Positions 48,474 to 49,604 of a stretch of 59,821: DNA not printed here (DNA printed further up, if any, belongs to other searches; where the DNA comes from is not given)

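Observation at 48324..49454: Orphan HypC paired with a catalytically altered formyltransferase-fold protein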

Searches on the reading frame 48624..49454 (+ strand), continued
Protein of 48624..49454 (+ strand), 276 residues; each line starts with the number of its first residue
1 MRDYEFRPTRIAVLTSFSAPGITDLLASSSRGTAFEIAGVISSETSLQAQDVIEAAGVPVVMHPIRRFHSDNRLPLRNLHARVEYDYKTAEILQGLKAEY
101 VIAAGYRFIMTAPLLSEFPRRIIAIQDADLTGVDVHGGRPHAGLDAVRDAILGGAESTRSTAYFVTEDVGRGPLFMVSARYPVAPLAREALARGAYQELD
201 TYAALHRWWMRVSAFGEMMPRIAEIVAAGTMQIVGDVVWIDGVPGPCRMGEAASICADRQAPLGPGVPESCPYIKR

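Call 42: predict_structure(alignment_id=A2)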
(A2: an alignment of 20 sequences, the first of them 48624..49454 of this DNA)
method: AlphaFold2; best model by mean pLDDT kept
length: 276 residues; sequences in the alignment: 20
mean_pLDDT: 86.6   pTM: 0.85
mean pLDDT of the five models: 86.6, 86.1, 85.3, 85.2, 85.2
residues with pLDDT >= 90: 184; 70-90: 53; 50-70: 11; < 50: 28
segments of 3 or more residues with pLDDT < 50: 250-276
pLDDT, mean of each block of 10 residues (from residue 1): 82 97 97 97 97 98 97 90 95 98 95 96 94 79 89 92 91 89 94 95 94 93 91 80 64 40 45 39
secondary structure, 60 per line:
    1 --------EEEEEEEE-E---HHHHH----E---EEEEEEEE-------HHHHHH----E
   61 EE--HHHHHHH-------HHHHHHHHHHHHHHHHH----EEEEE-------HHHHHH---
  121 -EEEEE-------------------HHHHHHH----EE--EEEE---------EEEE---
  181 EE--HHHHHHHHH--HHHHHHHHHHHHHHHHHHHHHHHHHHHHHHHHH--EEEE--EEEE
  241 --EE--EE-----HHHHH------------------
elements in order: E9-16 H22-26 E35-42 H50-55 E60-62 H65-71 H79-95 E100-104 H112-117 E122-126 H146-152 E161-164 E174-177 H185-193 H196-228 E231-234 E237-240 H254-258

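Call 43: search_protein_representatives(alignment_id=A2)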
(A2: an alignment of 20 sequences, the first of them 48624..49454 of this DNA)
Query: 20 sequences, 271 profile positions. Proteins with E-value up to 0.001 (for the whole library): 1968; up to 1e-10: 375; up to 1e-30: 67. The best 150 are listed.
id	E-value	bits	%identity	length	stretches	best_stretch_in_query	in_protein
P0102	4.3e-116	403.4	-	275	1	2-270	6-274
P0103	6.2e-98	343.8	-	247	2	67-270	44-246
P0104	4.0e-86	305.1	-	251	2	82-270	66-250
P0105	7.5e-84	297.7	-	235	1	67-270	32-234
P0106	1.6e-79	283.4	-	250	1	2-270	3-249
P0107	3.2e-78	279.2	-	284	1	2-246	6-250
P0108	2.7e-77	276.1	-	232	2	66-270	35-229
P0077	3.6e-77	275.7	-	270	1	4-251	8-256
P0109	5.0e-74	265.4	-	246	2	82-270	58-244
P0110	1.5e-67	244.2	-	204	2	81-269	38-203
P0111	1.2e-66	241.3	-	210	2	90-270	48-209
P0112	2.2e-64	233.8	-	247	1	2-226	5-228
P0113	3.9e-62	226.5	-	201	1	77-270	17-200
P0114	2.1e-61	224.0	-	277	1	3-256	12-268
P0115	2.2e-59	217.4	-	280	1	4-247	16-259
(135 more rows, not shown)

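Call 47: fold_search(model_id=the predicted structure, library=pdb)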
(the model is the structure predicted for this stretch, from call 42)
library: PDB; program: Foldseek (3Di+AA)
matches with E <= 10: 1231; with E <= 0.001: 158
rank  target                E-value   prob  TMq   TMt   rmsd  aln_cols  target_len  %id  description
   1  3auf                  5.4e-16  1.00  0.64  0.82   4.4       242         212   24  Crystal structure of glycinamide ribonucleotide transformylase 1 from Symbiobacterium toebii (released 2012-03-07)
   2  2ywr                  3.8e-15  1.00  0.63  0.80   3.4       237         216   21  Crystal structure of GAR transformylase from Aquifex aeolicus (released 2007-10-23)
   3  3tqr                  8.0e-15  1.00  0.62  0.79   4.4       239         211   20  Structure of the phosphoribosylglycinamide formyltransferase (purN) in complex with CHES from Coxiella burnetii (released 2011-09-28)
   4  1cde_A                3.3e-14  1.00  0.65  0.85   3.3       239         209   18  STRUCTURES OF APO AND COMPLEXED ESCHERICHIA COLI GLYCINAMIDE RIBONUCLEOTIDE TRANSFORMYLASE (released 1993-10-31)
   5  3kcq_B                8.2e-14  1.00  0.61  0.81   4.3       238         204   19  Crystal structure of phosphoribosylglycinamide formyltransferase from anaplasma phagocytophilum (released 2009-12-15)
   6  4zyv                  1.3e-13  1.00  0.62  0.83   3.6       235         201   23  Human GAR transformylase in complex with GAR and N-({5-[(2-amino-4-oxo-4,7-dihydro-3H-pyrrolo[2,3-d]pyrimidin-6-yl)butyl (released 2016-04-20)
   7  3kcq_D                1.4e-13  1.00  0.62  0.83   3.5       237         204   16  Crystal structure of phosphoribosylglycinamide formyltransferase from anaplasma phagocytophilum (released 2009-12-15)
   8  3kcq_C                3.0e-13  1.00  0.62  0.81   3.6       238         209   17  Crystal structure of phosphoribosylglycinamide formyltransferase from anaplasma phagocytophilum (released 2009-12-15)
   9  4ew1                  3.6e-13  1.00  0.62  0.82   3.5       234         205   24  High resolution structure of human glycinamide ribonucleotide transformylase in apo form. (released 2013-07-31)
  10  5j9f                  7.0e-13  1.00  0.62  0.83   3.7       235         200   22  Human GAR transformylase in complex with GAR and (4-{[2-(2-Amino-4-oxo-4,7-dihydro-3H-pyrrolo[2,3-d]pyrimidin-6-yl)ethyl (released 2016-08-10)
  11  3gar                  1.2e-12  1.00  0.63  0.81   5.2       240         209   17  A PH-DEPENDENT STABLIZATION OF AN ACTIVE SITE LOOP OBSERVED FROM LOW AND HIGH PH CRYSTAL STRUCTURES OF MUTANT MONOMERIC  (released 1998-08-12)
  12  3w7b_A                1.3e-12  1.00  0.58  0.57   4.7       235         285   20  Crystal structure of formyltetrahydrofolate deformylase from Thermus thermophilus HB8 (released 2014-01-08)
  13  1njs_A                1.7e-12  1.00  0.64  0.86   2.9       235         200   24  human GAR Tfase in complex with hydrolyzed form of 10-trifluoroacetyl-5,10-dideaza-acyclic-5,6,7,8-tetrahydrofolic aci (released 2003-06-10)
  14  1mej_A                2.7e-12  1.00  0.62  0.84   4.1       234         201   21  Human Glycinamide Ribonucleotide Transformylase domain at pH 8.5 (released 2002-12-18)
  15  1meo                  3.5e-12  1.00  0.61  0.81   3.8       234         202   20  human glycinamide ribonucleotide Transformylase at pH 4.2 (released 2002-12-18)
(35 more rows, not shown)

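Call 59: find_homologous_proteins(query=L016:2727-3869:+, max_evalue=1e-30)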
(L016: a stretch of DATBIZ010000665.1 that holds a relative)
Query L016:2727-3869:+ (380 aa): 7969 proteins with E <= 1e-30 among 8000 candidates; the best 120 are listed.
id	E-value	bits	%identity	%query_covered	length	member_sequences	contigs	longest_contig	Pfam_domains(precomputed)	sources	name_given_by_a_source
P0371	8.8e-239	810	94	99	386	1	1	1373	PF01924.22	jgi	jgi:hydrogenase expression/formation protein HypD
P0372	2.4e-232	788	91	100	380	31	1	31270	PF01924.22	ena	-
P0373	1.3e-229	779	90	100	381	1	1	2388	PF01924.22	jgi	jgi:hydrogenase expression/formation protein HypD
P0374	1.1e-217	740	85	100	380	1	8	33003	PF01924.22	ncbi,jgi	ncbi:MAG TPA: hydrogenase formation protein HypD [Vicinamibacteria bacterium]|jgi:hydrogenase expres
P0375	1.6e-217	740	85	100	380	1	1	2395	PF01924.22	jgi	jgi:hydrogenase expression/formation protein HypD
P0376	2.5e-217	739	87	99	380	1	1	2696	PF01924.22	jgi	jgi:hydrogenase expression/formation protein HypD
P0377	2.7e-217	739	85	100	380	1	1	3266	PF01924.22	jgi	jgi:hydrogenase expression/formation protein HypD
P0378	1.0e-209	714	83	97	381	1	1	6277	PF01924.22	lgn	-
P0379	2.3e-209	713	83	97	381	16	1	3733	PF01924.22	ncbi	-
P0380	2.6e-209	713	81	99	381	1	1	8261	PF01924.22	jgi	jgi:hydrogenase expression/formation protein HypD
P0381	3.8e-209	712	83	97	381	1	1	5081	PF01924.22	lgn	-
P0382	4.9e-209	712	83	97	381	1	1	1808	PF01924.22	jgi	-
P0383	1.1e-208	711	82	98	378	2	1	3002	PF01924.22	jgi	jgi:hydrogenase expression/formation protein HypD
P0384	1.2e-208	710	85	96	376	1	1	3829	PF01924.22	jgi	jgi:hydrogenase expression/formation protein HypD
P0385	1.3e-208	710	83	97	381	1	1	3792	PF01924.22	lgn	-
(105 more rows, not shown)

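Call 62: find_encoding_contigs(protein=P0025, flank=10000, max_places=1)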
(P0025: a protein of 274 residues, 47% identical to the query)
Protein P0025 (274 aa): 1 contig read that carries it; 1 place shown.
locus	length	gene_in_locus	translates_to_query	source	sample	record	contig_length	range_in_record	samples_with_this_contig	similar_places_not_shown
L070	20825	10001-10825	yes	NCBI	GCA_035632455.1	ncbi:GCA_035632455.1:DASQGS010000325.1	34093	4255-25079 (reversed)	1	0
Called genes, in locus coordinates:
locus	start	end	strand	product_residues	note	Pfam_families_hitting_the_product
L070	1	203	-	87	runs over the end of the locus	PF13560:HTH_31, PF12844:HTH_19 (weak), PF01381:HTH_3, PF13443:HTH_26 (weak)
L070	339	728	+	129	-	-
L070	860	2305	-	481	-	PF00171:Aldedh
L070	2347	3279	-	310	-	PF06089:Asparaginase_II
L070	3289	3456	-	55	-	-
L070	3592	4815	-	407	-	PF00296:Bac_luciferase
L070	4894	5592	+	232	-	PF01427:Peptidase_M15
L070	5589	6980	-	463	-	PF03349:Toluene_X (faint)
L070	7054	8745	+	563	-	PF22039:HUTI_composite_bact (weak), PF07969:Amidohydro_3, PF01979:Amidohydro_1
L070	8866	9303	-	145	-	PF19861:DUF6335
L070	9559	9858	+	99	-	PF01455:HupF_HypC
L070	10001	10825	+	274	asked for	PF00551:Formyl_trans_N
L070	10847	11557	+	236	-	PF08032:SpoU_sub_bind, PF00588:SpoU_methylase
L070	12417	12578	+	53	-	PF00471:Ribosomal_L33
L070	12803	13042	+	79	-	PF00584:SecE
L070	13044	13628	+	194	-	PF02357:NusG, PF00467:KOW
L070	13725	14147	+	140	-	PF03946:Ribosomal_L11_N, PF00298:Ribosomal_L11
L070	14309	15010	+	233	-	PF00687:Ribosomal_L1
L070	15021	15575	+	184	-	PF00466:Ribosomal_L10, PF27436:RL10_C (faint)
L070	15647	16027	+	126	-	PF16320:Ribosomal_L12_N, PF00542:Ribosomal_L12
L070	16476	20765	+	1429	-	PF04563:RNA_pol_Rpb2_1, PF04561:RNA_pol_Rpb2_2, PF04565:RNA_pol_Rpb2_3, PF10385:RNA_pol_Rpb2_45, PF00562:RNA_pol_Rpb2_6, PF04560:RNA_pol_Rpb2_7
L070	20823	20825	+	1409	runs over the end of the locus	PF04997:RNA_pol_Rpb1_1, PF00623:RNA_pol_Rpb1_2, PF04983:RNA_pol_Rpb1_3, PF25917:BSH_RND (faint), PF05000:RNA_pol_Rpb1_4, PF04998:RNA_pol_Rpb1_5, PF01333:Apocytochr_F_C (faint)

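Call 64: search_protein_families(library=ncbifam, proteins=[L003:7738-9645:+, L003:10738-11508:+, L018:9983-10750:+, L018:10774-11604:+], max_evalue=0.01)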
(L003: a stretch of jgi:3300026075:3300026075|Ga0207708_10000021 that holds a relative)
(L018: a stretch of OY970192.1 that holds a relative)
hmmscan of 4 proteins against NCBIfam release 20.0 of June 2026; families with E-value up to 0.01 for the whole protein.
L003:7738-9645:+ (635 aa): 0 families

L003:10738-11508:+ (256 aa): 38 families (the best 25 are shown)
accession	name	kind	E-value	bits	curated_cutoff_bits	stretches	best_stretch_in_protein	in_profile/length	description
TIGR04053.2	TIGR04053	equivalog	1.9e-47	162.3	395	1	6-200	9-208/366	TIGR04053 family radical SAM/SPASM domain-containing protein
TIGR04545.1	rSAM_ahbD_hemeb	equivalog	1.4e-39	136.4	500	1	7-197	2-191/339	heme b synthase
TIGR04054.1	rSAM_NirJ1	equivalog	9.3e-25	87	650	1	5-173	36-202/387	putative heme d1 biosynthesis radical SAM protein NirJ1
TIGR04347.1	pseudo_SAM_Halo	equivalog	1.3e-24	87.2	525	1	3-179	36-210/390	TIGR04347 family pseudo-SAM/SPASM protein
TIGR04051.1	rSAM_NirJ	equivalog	1.5e-24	86.7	515.45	1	4-173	1-168/354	heme d1 biosynthesis radical SAM protein NirJ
TIGR04546.1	rSAM_ahbC_deAc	equivalog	1.9e-24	86.2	650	1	4-172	38-204/390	12,18-didecarboxysiroheme deacetylase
TIGR04055.1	rSAM_NirJ2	equivalog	1.5e-23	83.9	500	1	7-184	2-177/326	putative heme d1 biosynthesis radical SAM protein NirJ2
NF045574.1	sacti_mat_StsB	exception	1.5e-23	83.4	625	1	6-173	97-261/466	StsB family radical SAM/SPASM domain sactipeptide maturase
TIGR03913.1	rad_SAM_trio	equivalog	1.6e-23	82.9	591.75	1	7-182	21-193/477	GDL motif peptide-associated radical SAM/SPASM maturase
TIGR04103.1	rSAM_nif11_3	equivalog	1e-21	77.1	725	1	7-184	7-181/412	nif11-class peptide radical SAM maturase 3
TIGR02109.1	PQQ_syn_pqqE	equivalog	2.4e-21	76.1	381.35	1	6-165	8-166/358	pyrroloquinoline quinone biosynthesis protein PqqE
TIGR03962.1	mycofact_rSAM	equivalog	3.3e-21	75.8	265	1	7-172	14-177/339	mycofactocin radical SAM maturase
TIGR04133.1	rSAM_w_lipo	hypoth_equivalog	1.2e-15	57.4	425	1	6-183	25-206/350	TIGR04133 family radical SAM/SPASM protein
TIGR02668.1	moaA_archaeal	equivalog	1.8e-14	53.4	325.25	1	10-157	15-162/303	GTP 3',8-cyclase MoaA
TIGR02666.1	moaA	equivalog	5.5e-14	51.9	284.05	1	11-156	16-167/336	GTP 3',8-cyclase MoaA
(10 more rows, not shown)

L018:9983-10750:+ (255 aa): 5 families
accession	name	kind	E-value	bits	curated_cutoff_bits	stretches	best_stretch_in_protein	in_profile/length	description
TIGR00639.1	PurN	equivalog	2.5e-21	76.1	150.1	1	10-179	2-152/192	phosphoribosylglycinamide formyltransferase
TIGR00460.1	fmt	equivalog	5.8e-10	38.8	201.5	1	36-187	25-159/315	methionyl-tRNA formyltransferase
NF004684.0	PRK06027.1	subfamily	2.7e-09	37.2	223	1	81-181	148-240/286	formyltetrahydrofolate deformylase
TIGR00655.1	PurU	equivalog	3e-08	33.6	285.95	1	81-177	143-231/280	formyltetrahydrofolate deformylase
NF005414.0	PRK06988.1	equivalog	9.8e-05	21.5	316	1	87-177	66-148/311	formyltransferase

L018:10774-11604:+ (276 aa): 74 families (the best 25 are shown)
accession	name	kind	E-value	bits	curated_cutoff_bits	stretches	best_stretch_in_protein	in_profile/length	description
NF046063.1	oxepin_alt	equivalog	1.6e-50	171.9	300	1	5-273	3-254/254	oxepin-CoA hydrolase, alternative type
NF004635.0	PRK05981.1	equivalog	5.5e-49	167.1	351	1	3-276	5-265/266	enoyl-CoA hydratase/isomerase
TIGR02280.1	PaaB1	equivalog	2e-47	161.9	345.15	1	7-276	4-255/256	2-(1,2-epoxy-1,2-dihydrophenyl)acetyl-CoA isomerase PaaG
NF005700.0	PRK07511.1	subfamily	2.9e-44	151.6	274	1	6-274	7-258/260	enoyl-CoA hydratase family protein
NF051848.1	EnCoAHydtEchA19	equivalog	3.3e-44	151.4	400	1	4-275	2-256/258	enoyl-CoA hydratase EchA19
NF006107.0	PRK08258.1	equivalog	3.4e-44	151.2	330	2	105-276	105-276/277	enoyl-CoA hydratase family protein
NF004725.0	PRK06072.1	equivalog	3.1e-43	148.3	293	1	4-276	2-247/248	enoyl-CoA hydratase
NF006109.0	PRK08260.1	subfamily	8.4e-41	140.1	320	1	3-274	5-275/296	enoyl-CoA hydratase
NF006699.0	PRK09245.1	subfamily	6.9e-39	133.7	354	1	3-275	4-264/266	crotonase/enoyl-CoA hydratase family protein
NF004857.0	PRK06210.1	equivalog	1.7e-37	129.3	341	1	8-275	15-273/275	enoyl-CoA hydratase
NF004525.0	PRK05870.1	equivalog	5.3e-37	128.1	285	1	3-265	4-245/249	enoyl-CoA hydratase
NF006100.0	PRK08252.1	subfamily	6.4e-37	127.5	282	2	111-276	89-253/254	crotonase/enoyl-CoA hydratase family protein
NF005675.0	PRK07468.1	equivalog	1.1e-36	126.9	350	1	6-274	8-259/262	crotonase/enoyl-CoA hydratase family protein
NF005802.0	PRK07657.1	equivalog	2.2e-36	125.7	363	2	94-276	78-259/260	enoyl-CoA hydratase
NF006008.0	PRK08139.1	equivalog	1.2e-35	123.3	313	1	5-274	14-263/266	enoyl-CoA hydratase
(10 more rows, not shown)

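Call 65: find_related_loci(query=A2, collection=metagenome_contigs, flank=10000)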
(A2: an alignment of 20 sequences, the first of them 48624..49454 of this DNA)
Query A2 (276 aa) in metagenome_contigs; peptide patterns used: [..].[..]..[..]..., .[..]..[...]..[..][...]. (x = any residue, [..] = any of these).
221 stretches matched a pattern; 152 encode a relative of the query (tblastn E <= 1e-3); the best 80 are kept; 80 distinct loci.
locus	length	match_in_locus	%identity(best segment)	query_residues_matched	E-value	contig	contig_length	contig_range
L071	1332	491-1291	52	8-274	1e-90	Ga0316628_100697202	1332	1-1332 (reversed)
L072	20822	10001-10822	48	1-274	4e-83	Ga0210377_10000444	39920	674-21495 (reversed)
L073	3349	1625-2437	49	5-275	3e-81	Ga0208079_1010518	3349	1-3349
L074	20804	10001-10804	47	8-275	1e-79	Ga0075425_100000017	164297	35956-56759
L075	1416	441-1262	46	2-275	7e-85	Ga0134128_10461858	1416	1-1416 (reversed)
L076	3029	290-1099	46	6-275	8e-80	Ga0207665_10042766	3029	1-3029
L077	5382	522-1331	46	6-275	9e-79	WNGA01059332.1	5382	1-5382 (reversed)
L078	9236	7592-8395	46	8-275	2e-78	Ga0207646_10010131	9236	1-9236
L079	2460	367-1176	45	6-275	3e-79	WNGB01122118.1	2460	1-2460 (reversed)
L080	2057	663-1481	44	3-275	1e-77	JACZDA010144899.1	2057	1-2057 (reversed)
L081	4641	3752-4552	46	7-275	3e-75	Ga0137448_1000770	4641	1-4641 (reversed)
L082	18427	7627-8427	46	6-275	2e-74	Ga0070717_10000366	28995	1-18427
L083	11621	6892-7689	46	2-274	2e-72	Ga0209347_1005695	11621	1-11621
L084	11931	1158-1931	46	8-274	2e-68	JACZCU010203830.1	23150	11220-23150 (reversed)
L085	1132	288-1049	43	8-274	5e-66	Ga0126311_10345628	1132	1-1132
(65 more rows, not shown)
